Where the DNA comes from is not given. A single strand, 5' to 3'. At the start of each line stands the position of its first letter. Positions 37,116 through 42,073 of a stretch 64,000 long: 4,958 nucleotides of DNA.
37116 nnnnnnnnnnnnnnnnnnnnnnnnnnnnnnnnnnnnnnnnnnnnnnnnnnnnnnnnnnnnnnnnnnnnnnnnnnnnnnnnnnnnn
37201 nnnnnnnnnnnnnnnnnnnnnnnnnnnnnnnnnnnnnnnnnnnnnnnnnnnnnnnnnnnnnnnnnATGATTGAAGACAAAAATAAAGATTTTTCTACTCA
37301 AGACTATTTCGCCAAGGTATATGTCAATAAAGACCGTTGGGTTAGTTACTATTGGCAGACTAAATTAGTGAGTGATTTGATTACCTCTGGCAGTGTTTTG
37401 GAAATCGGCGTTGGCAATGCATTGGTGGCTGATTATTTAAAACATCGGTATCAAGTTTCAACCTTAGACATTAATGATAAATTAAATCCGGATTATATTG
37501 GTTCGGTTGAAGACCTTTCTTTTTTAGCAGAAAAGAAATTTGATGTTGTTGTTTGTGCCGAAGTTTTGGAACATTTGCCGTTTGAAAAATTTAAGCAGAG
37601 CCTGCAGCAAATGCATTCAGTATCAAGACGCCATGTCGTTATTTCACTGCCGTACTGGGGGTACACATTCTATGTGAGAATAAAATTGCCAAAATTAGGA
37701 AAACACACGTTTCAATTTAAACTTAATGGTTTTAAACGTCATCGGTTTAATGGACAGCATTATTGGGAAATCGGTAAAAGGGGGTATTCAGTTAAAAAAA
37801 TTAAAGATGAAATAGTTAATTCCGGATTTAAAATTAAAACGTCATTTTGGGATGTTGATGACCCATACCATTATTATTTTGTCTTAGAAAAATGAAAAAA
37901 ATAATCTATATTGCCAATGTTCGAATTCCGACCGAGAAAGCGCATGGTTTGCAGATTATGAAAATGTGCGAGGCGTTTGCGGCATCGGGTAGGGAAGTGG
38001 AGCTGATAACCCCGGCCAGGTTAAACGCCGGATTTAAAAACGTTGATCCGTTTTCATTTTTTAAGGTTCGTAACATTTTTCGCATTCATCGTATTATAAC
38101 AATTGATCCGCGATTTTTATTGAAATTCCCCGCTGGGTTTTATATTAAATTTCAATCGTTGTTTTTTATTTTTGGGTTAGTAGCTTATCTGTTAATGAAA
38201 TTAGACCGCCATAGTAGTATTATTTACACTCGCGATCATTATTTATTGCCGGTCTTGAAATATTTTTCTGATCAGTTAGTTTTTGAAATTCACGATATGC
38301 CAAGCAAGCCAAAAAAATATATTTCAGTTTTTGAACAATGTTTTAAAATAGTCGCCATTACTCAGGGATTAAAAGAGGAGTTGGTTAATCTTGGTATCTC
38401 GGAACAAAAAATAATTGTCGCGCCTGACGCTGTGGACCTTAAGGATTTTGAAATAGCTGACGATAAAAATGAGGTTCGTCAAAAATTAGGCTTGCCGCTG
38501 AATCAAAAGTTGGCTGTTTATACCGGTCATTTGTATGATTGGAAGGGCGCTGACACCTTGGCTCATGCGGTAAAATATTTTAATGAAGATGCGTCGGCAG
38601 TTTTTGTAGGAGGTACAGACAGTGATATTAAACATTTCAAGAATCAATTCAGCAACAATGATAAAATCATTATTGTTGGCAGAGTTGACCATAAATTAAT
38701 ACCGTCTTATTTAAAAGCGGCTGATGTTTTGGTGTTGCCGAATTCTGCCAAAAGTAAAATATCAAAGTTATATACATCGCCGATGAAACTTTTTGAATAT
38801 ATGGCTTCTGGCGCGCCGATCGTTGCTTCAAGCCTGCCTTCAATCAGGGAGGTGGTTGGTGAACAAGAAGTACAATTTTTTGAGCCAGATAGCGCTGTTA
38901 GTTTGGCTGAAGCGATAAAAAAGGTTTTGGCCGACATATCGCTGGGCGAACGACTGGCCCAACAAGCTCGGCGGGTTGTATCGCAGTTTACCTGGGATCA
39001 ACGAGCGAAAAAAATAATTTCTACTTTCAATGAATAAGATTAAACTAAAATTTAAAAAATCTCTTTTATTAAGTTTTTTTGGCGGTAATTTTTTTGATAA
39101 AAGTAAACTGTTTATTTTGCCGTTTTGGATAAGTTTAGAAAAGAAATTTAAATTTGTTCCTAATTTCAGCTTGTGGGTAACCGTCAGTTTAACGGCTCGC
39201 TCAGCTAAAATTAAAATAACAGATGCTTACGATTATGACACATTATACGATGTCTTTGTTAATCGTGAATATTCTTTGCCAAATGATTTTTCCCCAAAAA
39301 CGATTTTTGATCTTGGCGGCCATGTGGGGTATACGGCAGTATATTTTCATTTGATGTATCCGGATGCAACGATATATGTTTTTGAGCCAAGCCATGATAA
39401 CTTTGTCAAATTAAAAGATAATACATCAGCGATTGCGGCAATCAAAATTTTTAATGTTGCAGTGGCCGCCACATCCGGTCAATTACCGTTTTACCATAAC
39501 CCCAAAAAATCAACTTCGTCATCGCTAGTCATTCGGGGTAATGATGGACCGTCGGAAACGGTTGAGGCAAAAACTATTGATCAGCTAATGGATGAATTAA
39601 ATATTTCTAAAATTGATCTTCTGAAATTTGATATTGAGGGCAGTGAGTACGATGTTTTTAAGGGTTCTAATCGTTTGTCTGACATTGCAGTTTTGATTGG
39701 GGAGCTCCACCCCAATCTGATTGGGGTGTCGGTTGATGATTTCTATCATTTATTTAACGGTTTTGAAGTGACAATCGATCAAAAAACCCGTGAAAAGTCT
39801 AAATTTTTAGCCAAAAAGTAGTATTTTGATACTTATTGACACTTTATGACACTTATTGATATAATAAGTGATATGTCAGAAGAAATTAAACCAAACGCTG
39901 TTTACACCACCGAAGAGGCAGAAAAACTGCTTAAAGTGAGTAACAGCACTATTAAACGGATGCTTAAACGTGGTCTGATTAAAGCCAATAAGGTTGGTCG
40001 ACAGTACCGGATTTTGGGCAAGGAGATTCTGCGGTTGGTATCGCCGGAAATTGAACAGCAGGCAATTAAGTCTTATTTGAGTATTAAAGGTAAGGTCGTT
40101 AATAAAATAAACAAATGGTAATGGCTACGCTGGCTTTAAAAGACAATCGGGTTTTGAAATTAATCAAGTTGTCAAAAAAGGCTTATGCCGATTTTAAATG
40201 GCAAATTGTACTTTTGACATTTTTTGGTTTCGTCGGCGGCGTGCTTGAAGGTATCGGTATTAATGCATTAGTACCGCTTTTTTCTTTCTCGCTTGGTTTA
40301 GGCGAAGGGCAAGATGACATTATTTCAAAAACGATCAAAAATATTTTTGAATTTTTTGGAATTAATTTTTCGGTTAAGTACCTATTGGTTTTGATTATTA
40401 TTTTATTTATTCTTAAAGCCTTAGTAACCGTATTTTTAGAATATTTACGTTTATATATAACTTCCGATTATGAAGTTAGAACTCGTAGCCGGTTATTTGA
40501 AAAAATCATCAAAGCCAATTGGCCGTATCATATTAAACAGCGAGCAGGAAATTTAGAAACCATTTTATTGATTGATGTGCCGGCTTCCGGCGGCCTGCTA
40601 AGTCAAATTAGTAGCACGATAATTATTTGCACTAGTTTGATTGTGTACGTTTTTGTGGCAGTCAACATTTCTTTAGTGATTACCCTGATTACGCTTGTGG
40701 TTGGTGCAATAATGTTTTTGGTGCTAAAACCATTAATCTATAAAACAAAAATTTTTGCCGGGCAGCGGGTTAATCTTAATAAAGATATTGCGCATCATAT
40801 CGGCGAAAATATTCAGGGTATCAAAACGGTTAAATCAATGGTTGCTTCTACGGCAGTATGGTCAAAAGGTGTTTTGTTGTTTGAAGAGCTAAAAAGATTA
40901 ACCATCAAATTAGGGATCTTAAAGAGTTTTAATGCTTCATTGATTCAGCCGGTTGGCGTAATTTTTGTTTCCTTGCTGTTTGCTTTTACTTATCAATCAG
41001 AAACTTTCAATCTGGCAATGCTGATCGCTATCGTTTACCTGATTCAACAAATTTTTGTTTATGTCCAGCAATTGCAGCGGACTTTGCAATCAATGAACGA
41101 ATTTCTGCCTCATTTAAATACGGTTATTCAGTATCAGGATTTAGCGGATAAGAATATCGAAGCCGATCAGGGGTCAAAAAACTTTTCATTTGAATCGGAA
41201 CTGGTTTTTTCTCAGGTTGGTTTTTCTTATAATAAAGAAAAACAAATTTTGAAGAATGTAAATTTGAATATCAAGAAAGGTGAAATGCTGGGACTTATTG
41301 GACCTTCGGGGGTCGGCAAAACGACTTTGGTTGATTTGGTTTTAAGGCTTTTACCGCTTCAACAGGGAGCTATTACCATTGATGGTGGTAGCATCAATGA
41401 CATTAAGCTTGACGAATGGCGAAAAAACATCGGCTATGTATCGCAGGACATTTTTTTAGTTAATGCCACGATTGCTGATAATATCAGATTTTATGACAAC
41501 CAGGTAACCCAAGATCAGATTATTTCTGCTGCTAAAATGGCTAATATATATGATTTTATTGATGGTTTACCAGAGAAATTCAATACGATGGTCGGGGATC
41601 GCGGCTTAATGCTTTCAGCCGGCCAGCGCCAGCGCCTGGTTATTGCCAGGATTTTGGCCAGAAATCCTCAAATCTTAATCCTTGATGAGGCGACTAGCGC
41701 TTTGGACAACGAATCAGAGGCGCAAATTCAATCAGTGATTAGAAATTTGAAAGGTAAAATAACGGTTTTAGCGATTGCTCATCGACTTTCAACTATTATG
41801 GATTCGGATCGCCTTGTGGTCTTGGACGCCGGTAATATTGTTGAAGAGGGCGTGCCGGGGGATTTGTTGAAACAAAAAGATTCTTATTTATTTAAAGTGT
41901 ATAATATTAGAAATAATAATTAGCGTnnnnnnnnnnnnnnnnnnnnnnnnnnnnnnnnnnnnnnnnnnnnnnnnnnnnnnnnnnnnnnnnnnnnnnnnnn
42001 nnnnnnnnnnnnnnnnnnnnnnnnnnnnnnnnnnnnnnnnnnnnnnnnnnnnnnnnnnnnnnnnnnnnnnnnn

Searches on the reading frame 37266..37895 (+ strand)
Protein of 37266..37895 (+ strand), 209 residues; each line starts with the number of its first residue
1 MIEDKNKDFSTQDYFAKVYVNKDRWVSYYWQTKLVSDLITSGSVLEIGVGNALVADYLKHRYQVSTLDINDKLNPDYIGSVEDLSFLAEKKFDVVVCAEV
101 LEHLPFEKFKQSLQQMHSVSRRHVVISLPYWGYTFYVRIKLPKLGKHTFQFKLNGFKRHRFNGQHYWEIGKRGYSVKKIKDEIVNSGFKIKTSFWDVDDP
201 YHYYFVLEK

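Call 34: search_protein_families(library=pfam, proteins=[window:37266-37895:+], max_evalue=0.00001)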
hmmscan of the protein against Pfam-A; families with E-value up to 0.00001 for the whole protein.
window:37266-37895:+ (209 aa): 3 families
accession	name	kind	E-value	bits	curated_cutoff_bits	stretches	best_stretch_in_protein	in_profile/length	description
PF08241.18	Methyltransf_11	-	2.2e-07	31.9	21.2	1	45-121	1-88/95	Methyltransferase domain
PF13649.12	Methyltransf_25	-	5.1e-07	30.7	27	0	79-121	53-94/97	Methyltransferase domain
PF13489.12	Methyltransf_23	-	1.3e-06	28.7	27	1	38-133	20-121/164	Methyltransferase domain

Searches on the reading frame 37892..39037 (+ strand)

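Call 34: search_protein_families(library=pfam, proteins=[window:37892-39037:+], max_evalue=0.00001)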
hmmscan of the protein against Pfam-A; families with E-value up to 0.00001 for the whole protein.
window:37892-39037:+ (381 aa): 3 families
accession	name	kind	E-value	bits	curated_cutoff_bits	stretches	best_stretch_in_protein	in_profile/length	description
PF00534.26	Glycos_transf_1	-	4.8e-24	85.2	26.4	1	191-361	1-171/172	Glycosyl transferases group 1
PF13692.12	Glyco_trans_1_4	-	2.6e-21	76.8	27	1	206-348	2-142/142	Glycosyl transferases group 1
PF13524.12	Glyco_trans_1_2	-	1e-10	42.2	25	1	256-376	27-143/144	Glycosyl transferase-like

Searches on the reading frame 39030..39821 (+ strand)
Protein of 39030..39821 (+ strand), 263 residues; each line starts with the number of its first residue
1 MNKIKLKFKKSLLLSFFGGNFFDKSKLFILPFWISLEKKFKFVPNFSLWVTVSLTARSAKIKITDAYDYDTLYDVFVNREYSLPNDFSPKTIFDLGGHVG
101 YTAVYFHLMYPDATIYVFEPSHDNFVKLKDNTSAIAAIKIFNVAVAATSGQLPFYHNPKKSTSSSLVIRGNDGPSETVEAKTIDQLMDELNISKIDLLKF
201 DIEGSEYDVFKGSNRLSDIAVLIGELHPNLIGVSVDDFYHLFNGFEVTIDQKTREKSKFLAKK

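Call 34: search_protein_families(library=pfam, proteins=[window:39030-39821:+], max_evalue=0.00001)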
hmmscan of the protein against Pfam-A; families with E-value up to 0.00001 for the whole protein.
window:39030-39821:+ (263 aa): 1 family
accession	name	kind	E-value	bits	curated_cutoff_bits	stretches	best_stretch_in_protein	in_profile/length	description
PF05050.19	Methyltransf_21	-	2.9e-17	63.8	22.7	1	94-229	1-151/173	Methyltransferase FkbM domain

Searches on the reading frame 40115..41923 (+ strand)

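Call 34: search_protein_families(library=pfam, proteins=[window:40115-41923:+], max_evalue=0.00001)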
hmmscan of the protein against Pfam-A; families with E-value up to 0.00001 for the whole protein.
window:40115-41923:+ (602 aa): 3 families
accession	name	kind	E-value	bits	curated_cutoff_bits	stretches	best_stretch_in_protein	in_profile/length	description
PF00005.33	ABC_tran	-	3.6e-33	115.5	25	1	379-528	1-137/137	ABC transporter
PF00664.28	ABC_membrane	-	2e-11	44.6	28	1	67-309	37-266/274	ABC transporter transmembrane region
PF02463.25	SMC_N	-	3e-06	27.3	40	0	450-569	135-210/220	RecF/RecN/SMC N terminal domain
